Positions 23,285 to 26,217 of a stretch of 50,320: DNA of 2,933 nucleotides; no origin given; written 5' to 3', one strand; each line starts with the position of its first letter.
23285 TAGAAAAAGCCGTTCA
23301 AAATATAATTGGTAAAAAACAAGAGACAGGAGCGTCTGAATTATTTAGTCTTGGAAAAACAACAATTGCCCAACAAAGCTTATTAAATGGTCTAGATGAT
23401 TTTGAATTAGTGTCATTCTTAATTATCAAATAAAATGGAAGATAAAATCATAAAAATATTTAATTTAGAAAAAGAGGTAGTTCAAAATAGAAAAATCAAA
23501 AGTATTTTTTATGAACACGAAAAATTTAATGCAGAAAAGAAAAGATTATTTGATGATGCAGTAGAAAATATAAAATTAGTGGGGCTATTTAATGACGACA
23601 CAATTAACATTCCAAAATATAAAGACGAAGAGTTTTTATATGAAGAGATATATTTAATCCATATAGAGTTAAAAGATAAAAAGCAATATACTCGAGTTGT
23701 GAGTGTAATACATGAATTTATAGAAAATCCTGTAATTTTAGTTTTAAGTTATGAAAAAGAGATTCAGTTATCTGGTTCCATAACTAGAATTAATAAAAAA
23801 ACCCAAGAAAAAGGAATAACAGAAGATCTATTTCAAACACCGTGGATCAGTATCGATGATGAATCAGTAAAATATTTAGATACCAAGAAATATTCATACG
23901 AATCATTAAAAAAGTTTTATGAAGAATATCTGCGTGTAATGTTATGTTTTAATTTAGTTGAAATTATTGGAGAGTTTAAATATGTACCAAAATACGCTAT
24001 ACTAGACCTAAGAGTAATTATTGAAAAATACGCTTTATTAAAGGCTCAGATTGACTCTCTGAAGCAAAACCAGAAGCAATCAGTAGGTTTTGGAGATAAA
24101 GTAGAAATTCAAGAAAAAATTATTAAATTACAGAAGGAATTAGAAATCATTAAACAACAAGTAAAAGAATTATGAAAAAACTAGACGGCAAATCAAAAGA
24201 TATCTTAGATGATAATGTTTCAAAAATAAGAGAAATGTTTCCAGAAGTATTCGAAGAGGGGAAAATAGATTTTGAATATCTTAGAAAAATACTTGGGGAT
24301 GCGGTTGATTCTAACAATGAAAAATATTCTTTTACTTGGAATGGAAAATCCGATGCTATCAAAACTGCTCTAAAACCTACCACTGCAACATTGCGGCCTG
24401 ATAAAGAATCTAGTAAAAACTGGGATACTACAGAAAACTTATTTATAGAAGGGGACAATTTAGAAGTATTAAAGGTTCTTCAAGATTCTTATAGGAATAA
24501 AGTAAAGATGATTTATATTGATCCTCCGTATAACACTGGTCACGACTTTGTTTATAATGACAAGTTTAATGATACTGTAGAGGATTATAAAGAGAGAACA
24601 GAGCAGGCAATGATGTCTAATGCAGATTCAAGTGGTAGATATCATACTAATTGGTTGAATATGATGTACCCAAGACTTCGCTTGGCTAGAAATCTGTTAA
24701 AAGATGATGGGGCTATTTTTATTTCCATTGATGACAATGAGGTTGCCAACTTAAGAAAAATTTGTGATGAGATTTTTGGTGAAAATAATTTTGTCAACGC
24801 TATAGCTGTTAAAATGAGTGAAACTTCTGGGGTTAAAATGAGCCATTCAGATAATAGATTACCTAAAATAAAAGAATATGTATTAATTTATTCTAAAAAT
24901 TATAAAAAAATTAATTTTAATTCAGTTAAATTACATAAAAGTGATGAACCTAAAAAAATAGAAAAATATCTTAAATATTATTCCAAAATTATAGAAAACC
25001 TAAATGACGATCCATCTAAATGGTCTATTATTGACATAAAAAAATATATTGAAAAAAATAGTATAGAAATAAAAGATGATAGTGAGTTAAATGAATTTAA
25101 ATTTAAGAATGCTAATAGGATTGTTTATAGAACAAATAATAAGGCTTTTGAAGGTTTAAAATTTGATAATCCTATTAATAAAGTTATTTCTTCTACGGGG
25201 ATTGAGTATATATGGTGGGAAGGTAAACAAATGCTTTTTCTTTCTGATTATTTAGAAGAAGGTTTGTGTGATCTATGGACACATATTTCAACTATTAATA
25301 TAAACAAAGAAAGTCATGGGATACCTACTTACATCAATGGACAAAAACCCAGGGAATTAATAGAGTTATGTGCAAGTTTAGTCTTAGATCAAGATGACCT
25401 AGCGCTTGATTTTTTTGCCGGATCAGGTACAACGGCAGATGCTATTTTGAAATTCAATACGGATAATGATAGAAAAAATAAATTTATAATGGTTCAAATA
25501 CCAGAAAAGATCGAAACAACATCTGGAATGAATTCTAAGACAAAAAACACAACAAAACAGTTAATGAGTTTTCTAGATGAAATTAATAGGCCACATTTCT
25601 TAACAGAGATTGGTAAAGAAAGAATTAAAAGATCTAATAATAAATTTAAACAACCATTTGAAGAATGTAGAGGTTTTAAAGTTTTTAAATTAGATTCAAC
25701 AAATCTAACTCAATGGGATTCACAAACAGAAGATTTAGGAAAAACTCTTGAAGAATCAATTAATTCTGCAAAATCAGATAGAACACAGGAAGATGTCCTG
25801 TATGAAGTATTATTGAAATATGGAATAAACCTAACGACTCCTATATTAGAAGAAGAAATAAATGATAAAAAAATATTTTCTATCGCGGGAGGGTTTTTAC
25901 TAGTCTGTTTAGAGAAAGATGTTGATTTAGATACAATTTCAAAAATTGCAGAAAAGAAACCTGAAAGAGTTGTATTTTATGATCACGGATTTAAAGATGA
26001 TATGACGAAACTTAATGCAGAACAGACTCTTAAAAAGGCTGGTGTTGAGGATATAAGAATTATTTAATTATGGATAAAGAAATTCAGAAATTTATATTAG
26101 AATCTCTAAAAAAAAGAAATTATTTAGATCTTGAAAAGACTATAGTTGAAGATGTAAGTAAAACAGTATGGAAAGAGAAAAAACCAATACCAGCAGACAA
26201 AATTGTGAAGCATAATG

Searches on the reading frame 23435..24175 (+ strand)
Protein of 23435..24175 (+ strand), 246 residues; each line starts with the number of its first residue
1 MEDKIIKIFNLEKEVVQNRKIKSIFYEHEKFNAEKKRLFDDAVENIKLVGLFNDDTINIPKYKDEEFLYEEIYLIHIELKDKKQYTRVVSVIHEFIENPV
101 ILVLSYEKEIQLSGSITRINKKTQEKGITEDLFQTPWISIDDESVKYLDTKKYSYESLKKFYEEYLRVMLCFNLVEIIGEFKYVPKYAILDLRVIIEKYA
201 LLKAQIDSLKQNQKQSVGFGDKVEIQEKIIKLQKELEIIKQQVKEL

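Call 54: search_protein_families(library=pfam, proteins=[window:23435-24175:+], max_evalue=0.001)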
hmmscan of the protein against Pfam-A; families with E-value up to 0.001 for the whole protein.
window:23435-24175:+ (246 aa): 1 family
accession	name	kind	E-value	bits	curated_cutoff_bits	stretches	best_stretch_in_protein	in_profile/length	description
PF14335.11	DUF4391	-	6.4e-38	131.4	29.9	1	19-236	12-232/232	Domain of unknown function (DUF4391)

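Call 82: search_protein_families(library=padloc, proteins=[window:23435-24175:+], max_evalue=0.0001)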
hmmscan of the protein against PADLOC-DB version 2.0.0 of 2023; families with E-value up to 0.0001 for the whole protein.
window:23435-24175:+ (246 aa): 0 families

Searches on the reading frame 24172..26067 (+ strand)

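Call 54: search_protein_families(library=pfam, proteins=[window:24172-26067:+], max_evalue=0.001)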
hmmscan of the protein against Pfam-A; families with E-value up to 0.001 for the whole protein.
window:24172-26067:+ (631 aa): 1 family
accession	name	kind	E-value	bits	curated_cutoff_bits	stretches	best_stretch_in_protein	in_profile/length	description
PF01555.25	N6_N4_Mtase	-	1.4e-36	127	26.7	1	111-446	1-214/221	DNA methylase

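Call 82: search_protein_families(library=padloc, proteins=[window:24172-26067:+], max_evalue=0.0001)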
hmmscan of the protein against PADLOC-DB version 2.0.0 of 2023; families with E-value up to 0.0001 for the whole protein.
window:24172-26067:+ (631 aa): 26 families (the best 25 are shown)
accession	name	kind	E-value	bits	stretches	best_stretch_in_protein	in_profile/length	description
PDLC03634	MTase_III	-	9e-180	597.6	1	2-631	3-621/621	Type III methyltransferase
PDLC03641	MTase_III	-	1.2e-85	286.5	1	18-522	21-513/657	Type III methyltransferase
PDLC03637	MTase_III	-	1.4e-82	276.1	2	5-253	40-274/513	Type III methyltransferase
PDLC03644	MTase_III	-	2.7e-61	205.9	1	55-451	5-389/542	Type III methyltransferase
PDLC03635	MTase_III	-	2.9e-59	199.4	2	158-429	265-552/708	Type III methyltransferase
PDLC03636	MTase_III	-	2.8e-42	143.3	2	51-265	6-195/575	Type III methyltransferase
PDLC03640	MTase_III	-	2.9e-41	139.6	2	86-207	41-161/654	Type III methyltransferase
PDLC03642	MTase_III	-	1.8e-39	133.8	1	32-253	24-227/528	Type III methyltransferase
PDLC03354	MTase_II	-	1.2e-32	111.5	1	44-261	17-224/425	Type II methyltransferase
PDLC03300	MTase_II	-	5.3e-27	92.7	2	87-254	10-174/302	Type II methyltransferase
PDLC03638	MTase_III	-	6.8e-27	92.1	1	87-448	379-670/816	Type III methyltransferase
PDLC03643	MTase_III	-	2.7e-26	90.7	2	165-252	1-84/465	Type III methyltransferase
PDLC03639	MTase_III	-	5.1e-25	85.9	2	87-207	86-190/639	Type III methyltransferase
PDLC03278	MTase_II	-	9.2e-24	82.6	2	158-245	43-124/390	Type II methyltransferase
PDLC03633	MTase_III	-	1.3e-20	71.7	1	79-220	69-210/616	Type III methyltransferase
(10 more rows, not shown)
